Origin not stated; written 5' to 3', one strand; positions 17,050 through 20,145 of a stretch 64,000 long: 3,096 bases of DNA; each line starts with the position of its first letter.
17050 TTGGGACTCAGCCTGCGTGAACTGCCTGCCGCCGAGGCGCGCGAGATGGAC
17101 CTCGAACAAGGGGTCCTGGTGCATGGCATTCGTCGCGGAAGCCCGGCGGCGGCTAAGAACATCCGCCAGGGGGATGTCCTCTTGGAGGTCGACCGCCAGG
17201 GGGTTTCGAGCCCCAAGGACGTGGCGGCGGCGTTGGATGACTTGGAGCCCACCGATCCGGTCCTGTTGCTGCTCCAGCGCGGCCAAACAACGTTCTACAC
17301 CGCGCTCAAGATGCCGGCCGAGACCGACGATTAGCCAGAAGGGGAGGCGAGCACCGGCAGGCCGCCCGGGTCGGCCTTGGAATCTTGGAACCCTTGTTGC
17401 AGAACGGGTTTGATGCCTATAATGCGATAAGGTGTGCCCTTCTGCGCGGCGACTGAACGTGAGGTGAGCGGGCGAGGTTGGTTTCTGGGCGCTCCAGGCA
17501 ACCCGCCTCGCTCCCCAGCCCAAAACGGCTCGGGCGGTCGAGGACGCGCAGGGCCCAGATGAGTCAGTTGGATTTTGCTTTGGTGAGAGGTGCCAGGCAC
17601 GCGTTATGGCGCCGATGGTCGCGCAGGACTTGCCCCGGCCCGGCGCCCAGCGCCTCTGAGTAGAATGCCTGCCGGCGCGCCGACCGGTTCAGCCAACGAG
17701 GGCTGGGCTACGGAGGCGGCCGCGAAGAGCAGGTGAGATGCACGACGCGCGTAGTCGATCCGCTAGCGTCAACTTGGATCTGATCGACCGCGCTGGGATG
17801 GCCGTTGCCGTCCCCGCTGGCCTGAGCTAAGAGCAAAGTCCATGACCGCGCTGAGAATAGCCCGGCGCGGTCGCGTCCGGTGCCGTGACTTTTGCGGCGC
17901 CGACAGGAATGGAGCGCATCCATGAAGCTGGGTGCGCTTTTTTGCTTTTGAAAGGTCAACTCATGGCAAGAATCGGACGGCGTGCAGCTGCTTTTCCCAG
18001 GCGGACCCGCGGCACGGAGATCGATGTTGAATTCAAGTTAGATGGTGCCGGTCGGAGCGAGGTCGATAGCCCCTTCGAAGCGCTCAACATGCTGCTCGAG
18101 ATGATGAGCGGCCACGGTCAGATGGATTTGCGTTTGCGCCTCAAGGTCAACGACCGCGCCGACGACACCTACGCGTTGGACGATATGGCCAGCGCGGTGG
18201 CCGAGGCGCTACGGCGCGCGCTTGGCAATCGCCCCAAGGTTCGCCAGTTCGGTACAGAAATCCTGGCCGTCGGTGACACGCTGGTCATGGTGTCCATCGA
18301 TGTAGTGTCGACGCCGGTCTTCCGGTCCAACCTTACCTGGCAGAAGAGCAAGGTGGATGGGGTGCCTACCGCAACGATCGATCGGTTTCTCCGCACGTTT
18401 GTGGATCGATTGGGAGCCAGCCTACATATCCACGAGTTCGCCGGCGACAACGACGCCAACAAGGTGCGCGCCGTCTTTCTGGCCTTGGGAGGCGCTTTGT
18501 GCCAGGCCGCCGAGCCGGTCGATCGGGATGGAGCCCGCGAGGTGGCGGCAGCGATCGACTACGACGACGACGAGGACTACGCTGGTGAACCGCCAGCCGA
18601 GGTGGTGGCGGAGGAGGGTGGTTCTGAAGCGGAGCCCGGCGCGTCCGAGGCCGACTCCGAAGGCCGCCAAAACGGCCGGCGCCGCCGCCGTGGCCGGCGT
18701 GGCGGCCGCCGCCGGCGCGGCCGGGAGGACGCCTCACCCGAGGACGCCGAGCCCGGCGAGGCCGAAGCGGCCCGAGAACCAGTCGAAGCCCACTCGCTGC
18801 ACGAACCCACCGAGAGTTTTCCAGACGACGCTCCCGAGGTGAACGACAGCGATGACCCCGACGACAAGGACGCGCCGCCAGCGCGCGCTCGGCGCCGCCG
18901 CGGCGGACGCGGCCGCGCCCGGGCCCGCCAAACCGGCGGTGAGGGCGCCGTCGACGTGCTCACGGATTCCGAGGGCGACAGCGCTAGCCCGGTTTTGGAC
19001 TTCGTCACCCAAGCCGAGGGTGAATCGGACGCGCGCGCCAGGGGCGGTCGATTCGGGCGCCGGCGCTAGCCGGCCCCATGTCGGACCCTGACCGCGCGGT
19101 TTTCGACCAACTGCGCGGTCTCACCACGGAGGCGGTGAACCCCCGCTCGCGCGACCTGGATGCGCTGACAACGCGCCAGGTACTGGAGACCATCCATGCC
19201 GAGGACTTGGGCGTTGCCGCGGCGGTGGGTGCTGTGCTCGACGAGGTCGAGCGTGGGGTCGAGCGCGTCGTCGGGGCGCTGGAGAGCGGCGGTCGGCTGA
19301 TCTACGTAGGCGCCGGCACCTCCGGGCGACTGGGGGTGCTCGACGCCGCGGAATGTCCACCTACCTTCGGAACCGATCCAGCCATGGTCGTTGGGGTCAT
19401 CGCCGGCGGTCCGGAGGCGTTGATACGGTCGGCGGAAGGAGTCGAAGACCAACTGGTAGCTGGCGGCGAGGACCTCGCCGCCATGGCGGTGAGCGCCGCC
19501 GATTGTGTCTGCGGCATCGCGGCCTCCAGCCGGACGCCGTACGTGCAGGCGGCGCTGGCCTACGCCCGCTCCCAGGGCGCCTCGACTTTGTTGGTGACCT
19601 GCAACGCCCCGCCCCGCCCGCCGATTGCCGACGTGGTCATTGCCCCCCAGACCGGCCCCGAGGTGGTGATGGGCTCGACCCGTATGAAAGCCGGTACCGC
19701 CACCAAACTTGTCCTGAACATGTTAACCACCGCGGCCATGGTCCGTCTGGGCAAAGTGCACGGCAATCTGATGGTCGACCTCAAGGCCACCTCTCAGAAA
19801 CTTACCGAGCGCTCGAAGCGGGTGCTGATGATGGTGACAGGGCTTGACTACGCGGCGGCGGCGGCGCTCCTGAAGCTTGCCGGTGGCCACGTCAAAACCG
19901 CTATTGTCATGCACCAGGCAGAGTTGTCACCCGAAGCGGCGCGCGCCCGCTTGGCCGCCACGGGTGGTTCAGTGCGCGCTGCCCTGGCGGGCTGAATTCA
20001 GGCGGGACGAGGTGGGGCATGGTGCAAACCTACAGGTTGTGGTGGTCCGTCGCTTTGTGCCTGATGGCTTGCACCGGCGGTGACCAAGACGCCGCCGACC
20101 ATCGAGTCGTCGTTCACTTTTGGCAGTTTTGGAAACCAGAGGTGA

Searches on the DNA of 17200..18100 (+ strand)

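Call 4: search_rna_families(source=window, start=17200, end=18100, threshold=evalue, max_evalue=10, show_alignments=3)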
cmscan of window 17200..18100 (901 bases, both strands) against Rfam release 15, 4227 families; matches with E-value up to 10: 8.
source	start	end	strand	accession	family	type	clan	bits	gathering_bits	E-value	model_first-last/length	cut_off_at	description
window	17535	17626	+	RF00492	SCARNA17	Gene; snRNA; snoRNA; scaRNA;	-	19.2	75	0.6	1-144/144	no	small Cajal body-specific RNA 17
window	17464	17518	+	RF03924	mir-1228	Gene; miRNA;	-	18.9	88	3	1-73/73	no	mir-1228 microRNA precursor family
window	17468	17516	+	RF03196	mir-6790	Gene; miRNA;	-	17.9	78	1.4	1-63/63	no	mir-6790 microRNA precursor family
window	17465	17523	-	RF03924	mir-1228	Gene; miRNA;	-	17.4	88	6.9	1-73/73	no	mir-1228 microRNA precursor family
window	17664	17737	+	RF00970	mir-648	Gene; miRNA;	-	17.2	84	1.9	1-84/84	no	mir-648 microRNA precursor family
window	17825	17939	-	RF00411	SNORA9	Gene; snRNA; snoRNA; HACA-box;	CL00027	15.8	85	1.7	1-133/133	no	Small nucleolar RNA SNORA9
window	17235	17261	+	RF01138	sR23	Gene; snRNA; snoRNA; CD-box;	-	10.7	45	7.4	1-54/54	no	Small nucleolar RNA sR23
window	17549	17659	+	RF02041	HOTTIP_2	Gene; lncRNA;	-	6.2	80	5.1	275-374/374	no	HOXA transcript at the distal tip, conserved region 2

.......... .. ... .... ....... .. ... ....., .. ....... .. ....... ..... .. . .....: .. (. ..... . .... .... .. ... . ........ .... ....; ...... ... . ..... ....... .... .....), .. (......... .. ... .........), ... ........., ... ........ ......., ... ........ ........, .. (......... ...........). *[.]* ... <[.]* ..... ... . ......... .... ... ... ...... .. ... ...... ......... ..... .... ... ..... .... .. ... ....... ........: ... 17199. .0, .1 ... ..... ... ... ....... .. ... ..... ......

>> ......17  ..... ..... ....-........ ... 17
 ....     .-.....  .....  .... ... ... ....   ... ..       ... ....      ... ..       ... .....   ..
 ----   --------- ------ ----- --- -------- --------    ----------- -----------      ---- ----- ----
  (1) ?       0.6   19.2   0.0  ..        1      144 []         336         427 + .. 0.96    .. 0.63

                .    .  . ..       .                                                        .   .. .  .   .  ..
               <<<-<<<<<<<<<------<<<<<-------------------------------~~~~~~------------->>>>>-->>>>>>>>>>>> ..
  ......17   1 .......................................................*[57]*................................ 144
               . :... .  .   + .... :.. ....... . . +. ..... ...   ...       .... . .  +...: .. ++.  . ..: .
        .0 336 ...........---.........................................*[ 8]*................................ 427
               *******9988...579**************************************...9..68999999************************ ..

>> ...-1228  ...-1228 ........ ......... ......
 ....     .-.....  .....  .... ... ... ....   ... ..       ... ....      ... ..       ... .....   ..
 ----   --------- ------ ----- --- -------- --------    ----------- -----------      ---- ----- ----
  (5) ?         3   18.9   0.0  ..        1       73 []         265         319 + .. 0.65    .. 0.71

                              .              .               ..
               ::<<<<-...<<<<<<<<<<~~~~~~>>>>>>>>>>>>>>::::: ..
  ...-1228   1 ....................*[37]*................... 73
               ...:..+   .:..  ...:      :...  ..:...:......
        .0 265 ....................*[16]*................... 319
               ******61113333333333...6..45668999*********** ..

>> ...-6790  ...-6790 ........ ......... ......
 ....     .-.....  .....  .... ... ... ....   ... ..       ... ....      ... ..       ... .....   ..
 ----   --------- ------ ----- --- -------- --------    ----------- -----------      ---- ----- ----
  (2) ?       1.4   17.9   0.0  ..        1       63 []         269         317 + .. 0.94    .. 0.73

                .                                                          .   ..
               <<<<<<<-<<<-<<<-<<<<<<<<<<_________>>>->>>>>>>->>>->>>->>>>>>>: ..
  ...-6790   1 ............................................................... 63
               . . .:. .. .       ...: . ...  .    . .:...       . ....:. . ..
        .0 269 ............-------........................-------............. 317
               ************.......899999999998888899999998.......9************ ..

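Call 69: build_rna_model(alignment_id=A2, structure=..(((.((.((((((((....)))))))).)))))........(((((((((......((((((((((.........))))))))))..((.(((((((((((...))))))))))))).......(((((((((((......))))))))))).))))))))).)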
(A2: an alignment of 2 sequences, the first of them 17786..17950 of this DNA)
Model R1 built from alignment A2 (2 sequences, 165 columns); structure: as given.
model positions 165; base pairs 56; branch points 3; effective number of sequences 0.59; information 0.59 bits per position. Calibrated on 0.2 Mb of random sequence (short: E-values are rough).
structure used (alignment columns):
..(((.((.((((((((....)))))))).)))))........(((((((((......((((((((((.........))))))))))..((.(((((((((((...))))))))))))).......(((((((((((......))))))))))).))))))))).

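Call 77: search_dna_similar(query=window:17335-17962:+, collection=plasmids, mode=distant, max_rows=5)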
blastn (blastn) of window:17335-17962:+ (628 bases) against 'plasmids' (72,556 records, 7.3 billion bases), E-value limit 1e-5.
No match.

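Call 78: search_dna_similar(query=window:17335-17962:+, collection=phages, mode=distant, max_rows=5)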
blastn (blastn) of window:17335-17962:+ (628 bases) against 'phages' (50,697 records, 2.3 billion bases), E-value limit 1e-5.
No match.

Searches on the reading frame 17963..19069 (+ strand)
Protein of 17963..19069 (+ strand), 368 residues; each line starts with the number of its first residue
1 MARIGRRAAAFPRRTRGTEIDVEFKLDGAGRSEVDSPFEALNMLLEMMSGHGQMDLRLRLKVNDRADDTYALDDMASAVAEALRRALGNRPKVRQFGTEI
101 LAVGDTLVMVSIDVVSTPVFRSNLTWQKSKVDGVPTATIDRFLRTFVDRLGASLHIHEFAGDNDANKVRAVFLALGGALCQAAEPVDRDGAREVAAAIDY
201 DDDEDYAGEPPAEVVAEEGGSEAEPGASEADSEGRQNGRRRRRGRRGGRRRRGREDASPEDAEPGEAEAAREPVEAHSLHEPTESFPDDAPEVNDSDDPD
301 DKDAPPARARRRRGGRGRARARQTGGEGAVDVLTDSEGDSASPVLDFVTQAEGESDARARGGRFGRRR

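Call 13: search_protein_families(library=pfam, proteins=[window:17963-19069:+], max_evalue=0.01)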
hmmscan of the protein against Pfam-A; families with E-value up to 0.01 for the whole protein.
window:17963-19069:+ (368 aa): 1 family
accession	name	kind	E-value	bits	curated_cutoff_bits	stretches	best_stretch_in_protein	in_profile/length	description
PF00475.24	IGPD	-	1.1e-25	90.9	27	1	39-179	4-144/144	Imidazoleglycerol-phosphate dehydratase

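Call 15: find_related_loci(query=window:17963-19069:+, collection=genome_contigs, flank=4000)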
Query window:17963-19069:+ (368 aa) in genome_contigs; peptide patterns used: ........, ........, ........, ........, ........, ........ (x = any residue, [..] = any of these).
271 stretches matched a pattern, but none encodes a relative of the query by tblastn (E <= 1e-3).

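Call 32: find_homologous_proteins(query=window:17963-19069:+, region=1-200)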
Query window:17963-19069:+, residues 1-200 (200 aa): 8 proteins with E <= 0.001 among 7814 candidates.
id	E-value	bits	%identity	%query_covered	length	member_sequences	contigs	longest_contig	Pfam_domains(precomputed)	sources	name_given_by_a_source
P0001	4.0e-123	426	100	100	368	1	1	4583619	PF00475.25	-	-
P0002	1.1e-66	242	56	100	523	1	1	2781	PF00475.25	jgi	jgi:imidazoleglycerol phosphate dehydratase HisB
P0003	1.2e-20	92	37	87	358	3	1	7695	PF00475.25,PF13242.13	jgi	-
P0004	9.1e-19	86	34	87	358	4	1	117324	PF00702.33,PF08645.18,PF00475.25,PF13242.13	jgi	jgi:imidazoleglycerol-phosphate dehydratase/histidinol-phosphatase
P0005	1.9e-17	82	29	89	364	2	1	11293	PF08645.18,PF00475.25,PF13242.13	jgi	jgi:imidazoleglycerol-phosphate dehydratase/histidinol-phosphatase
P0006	1.0e-16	79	29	87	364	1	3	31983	PF08645.18,PF00475.25,PF13242.13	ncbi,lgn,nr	ncbi:MAG: bifunctional histidinol-phosphatase/imidazoleglycerol-phosphate dehydratase HisB [Ignaviba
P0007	1.1e-16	79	34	88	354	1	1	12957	PF00475.25,PF13242.13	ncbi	-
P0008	1.3e-13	69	29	86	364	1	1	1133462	PF13419.13,PF00475.25,PF13242.13,PF12710.14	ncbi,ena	-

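Call 65: find_encoding_contigs(protein=P0002, flank=3000)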
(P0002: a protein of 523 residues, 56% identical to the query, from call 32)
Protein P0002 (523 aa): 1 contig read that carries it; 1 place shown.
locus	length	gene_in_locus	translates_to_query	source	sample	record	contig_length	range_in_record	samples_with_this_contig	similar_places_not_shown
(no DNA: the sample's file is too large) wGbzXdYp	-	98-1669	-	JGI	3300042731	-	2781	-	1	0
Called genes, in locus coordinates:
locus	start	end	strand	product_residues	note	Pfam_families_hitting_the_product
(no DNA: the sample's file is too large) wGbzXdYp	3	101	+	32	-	?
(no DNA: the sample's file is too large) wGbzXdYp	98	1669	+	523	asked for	PF00475:IGPD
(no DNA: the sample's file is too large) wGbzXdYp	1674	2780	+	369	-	?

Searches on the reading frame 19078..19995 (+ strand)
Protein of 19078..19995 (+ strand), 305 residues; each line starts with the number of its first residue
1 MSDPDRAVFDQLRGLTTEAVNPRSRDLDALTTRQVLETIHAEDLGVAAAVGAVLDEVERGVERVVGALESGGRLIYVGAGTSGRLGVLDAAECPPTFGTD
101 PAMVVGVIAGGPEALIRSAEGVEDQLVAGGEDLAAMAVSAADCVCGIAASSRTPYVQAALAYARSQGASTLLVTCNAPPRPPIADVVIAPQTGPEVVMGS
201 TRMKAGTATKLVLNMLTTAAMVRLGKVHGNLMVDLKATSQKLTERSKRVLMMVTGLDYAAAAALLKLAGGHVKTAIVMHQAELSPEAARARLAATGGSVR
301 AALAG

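Call 13: search_protein_families(library=pfam, proteins=[window:19078-19995:+], max_evalue=0.01)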
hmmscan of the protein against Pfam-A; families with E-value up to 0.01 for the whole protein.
window:19078-19995:+ (305 aa): 6 families
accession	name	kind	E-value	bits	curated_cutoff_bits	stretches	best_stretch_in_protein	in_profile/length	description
PF22645.1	GKRP_SIS_N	-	1.9e-17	63.4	27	1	57-163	2-112/113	Glucokinase regulatory protein N-terminal SIS domain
PF22198.1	GKRP_SIS_2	-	7e-07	29.6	27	1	61-115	11-65/191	Glucokinase regulatory protein, second SIS domain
PF14555.12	UBA_4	-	0.0034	17.6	21.8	0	251-277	8-34/43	UBA-like domain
PF19026.7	UBA_HYPK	-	0.0036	17.1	27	0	276-303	10-37/41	HYPK UBA domain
PF01380.27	SIS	-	0.0058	16.9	25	0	136-218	49-130/131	SIS domain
PF20741.3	GKRP-like_C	-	0.0059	17.6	27.7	0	230-265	2-38/100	C-terminal lid domain of glucokinase regulatory protein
